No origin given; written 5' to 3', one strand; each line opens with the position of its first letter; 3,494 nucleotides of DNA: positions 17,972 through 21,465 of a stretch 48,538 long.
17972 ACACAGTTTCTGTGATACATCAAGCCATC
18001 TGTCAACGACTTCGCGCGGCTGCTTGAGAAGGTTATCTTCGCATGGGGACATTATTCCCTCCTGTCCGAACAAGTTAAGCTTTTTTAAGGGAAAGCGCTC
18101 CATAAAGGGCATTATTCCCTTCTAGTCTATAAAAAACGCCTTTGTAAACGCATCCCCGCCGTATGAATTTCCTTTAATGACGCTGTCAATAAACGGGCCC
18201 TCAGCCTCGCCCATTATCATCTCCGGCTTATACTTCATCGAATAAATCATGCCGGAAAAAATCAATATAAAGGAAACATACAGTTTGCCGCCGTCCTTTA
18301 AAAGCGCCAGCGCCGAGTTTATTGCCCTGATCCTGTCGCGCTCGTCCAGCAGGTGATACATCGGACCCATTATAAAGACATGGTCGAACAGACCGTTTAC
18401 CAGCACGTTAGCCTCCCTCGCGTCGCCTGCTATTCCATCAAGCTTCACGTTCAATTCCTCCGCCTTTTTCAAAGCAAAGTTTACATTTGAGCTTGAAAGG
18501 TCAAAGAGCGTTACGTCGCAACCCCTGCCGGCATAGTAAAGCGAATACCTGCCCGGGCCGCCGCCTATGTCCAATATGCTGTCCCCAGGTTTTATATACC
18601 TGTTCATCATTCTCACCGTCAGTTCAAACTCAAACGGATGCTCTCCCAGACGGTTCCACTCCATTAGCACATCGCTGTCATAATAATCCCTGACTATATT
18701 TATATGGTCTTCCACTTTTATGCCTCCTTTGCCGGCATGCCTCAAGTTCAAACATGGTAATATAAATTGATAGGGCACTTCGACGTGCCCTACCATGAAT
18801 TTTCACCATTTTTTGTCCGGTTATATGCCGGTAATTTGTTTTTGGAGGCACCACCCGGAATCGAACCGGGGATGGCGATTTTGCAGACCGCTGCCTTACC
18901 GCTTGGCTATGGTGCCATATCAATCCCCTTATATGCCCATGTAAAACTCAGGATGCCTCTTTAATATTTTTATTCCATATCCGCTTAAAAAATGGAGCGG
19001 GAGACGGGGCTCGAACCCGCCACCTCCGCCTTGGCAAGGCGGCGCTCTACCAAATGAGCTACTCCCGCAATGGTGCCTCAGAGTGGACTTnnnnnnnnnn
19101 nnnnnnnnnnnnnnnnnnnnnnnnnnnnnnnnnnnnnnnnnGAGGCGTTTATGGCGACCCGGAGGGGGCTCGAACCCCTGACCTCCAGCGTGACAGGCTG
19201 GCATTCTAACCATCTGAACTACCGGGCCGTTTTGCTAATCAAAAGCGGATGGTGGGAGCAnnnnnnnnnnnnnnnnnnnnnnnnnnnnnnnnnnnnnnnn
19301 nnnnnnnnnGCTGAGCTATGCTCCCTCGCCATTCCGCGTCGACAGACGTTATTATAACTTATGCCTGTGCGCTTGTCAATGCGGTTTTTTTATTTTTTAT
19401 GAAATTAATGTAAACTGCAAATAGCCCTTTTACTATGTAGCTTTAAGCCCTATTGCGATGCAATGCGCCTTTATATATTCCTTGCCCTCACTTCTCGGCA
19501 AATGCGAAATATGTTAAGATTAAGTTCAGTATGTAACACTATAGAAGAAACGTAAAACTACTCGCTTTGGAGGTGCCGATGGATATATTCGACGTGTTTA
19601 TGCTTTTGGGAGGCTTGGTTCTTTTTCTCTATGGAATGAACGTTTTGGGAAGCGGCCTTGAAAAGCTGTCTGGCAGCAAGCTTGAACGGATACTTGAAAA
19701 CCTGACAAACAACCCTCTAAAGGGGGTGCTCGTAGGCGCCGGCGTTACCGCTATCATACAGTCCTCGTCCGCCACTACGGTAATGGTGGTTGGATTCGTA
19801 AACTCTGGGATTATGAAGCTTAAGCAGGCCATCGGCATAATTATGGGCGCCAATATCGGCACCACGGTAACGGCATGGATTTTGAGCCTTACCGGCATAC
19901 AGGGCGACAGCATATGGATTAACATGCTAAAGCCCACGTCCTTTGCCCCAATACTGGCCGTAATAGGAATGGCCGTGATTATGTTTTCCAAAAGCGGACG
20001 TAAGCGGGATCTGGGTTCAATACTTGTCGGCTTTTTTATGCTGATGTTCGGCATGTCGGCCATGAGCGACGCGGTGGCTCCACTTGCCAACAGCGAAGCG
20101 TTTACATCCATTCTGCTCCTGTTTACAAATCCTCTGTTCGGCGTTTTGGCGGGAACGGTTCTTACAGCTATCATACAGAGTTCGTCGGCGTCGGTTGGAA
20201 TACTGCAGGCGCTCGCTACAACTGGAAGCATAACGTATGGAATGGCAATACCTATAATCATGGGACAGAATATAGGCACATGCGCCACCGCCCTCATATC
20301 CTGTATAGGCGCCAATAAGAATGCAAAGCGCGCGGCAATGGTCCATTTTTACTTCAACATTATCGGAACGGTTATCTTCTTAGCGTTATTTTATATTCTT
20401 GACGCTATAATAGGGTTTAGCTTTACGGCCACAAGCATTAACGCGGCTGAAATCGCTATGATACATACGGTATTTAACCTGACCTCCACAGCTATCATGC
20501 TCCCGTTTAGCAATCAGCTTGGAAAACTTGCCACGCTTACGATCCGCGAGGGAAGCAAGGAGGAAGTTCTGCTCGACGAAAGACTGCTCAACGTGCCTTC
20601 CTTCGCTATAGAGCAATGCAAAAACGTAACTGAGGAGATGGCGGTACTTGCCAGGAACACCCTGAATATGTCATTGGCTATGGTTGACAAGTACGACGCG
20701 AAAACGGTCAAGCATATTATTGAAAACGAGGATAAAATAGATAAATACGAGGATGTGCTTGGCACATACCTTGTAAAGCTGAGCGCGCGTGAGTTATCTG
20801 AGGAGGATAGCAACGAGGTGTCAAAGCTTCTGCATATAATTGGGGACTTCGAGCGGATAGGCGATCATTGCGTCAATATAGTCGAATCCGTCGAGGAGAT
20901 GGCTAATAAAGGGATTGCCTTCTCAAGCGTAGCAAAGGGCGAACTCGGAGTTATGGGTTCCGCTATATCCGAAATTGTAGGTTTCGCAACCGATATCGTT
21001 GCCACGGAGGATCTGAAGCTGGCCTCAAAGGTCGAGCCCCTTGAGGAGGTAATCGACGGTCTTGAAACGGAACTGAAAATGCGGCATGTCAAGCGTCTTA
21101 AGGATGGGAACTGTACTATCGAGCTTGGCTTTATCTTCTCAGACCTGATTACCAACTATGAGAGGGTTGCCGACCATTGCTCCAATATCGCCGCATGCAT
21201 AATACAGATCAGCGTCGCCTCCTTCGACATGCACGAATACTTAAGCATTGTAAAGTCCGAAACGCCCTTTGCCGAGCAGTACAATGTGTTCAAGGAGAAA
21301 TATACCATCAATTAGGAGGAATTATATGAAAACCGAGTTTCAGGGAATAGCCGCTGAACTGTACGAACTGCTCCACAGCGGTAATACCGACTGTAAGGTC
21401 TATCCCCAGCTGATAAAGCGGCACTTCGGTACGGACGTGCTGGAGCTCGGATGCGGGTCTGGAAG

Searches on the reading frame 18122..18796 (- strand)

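Call 100: search_protein_families(library=pfam, proteins=[window:18122-18796:-], max_evalue=0.00001)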
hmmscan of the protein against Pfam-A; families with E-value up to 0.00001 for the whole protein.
window:18122-18796:- (224 aa): 5 families
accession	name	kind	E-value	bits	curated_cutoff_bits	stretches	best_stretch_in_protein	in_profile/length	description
PF13649.12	Methyltransf_25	-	2.4e-14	54.2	27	1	74-170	1-97/97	Methyltransferase domain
PF08241.18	Methyltransf_11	-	8e-11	42.9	21.2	1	75-174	1-95/95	Methyltransferase domain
PF13489.12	Methyltransf_23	-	2.7e-08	34.1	27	1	67-177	19-119/164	Methyltransferase domain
PF08242.18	Methyltransf_12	-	5.2e-08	34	30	1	75-172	1-98/98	Methyltransferase domain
PF13847.12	Methyltransf_31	-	2e-07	31.2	27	1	68-178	1-113/145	Methyltransferase domain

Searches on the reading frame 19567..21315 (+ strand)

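Call 100: search_protein_families(library=pfam, proteins=[window:19567-21315:+], max_evalue=0.00001)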
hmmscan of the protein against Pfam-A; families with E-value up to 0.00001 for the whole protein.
window:19567-21315:+ (582 aa): 2 families
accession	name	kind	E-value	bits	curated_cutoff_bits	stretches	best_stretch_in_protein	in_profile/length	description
PF02690.20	Na_Pi_cotrans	-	2.2e-67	225.8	29.1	2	19-167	1-136/137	Na+/Pi-cotransporter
PF01895.24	PhoU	-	1.4e-32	112.4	23.5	2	356-442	2-89/89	PhoU domain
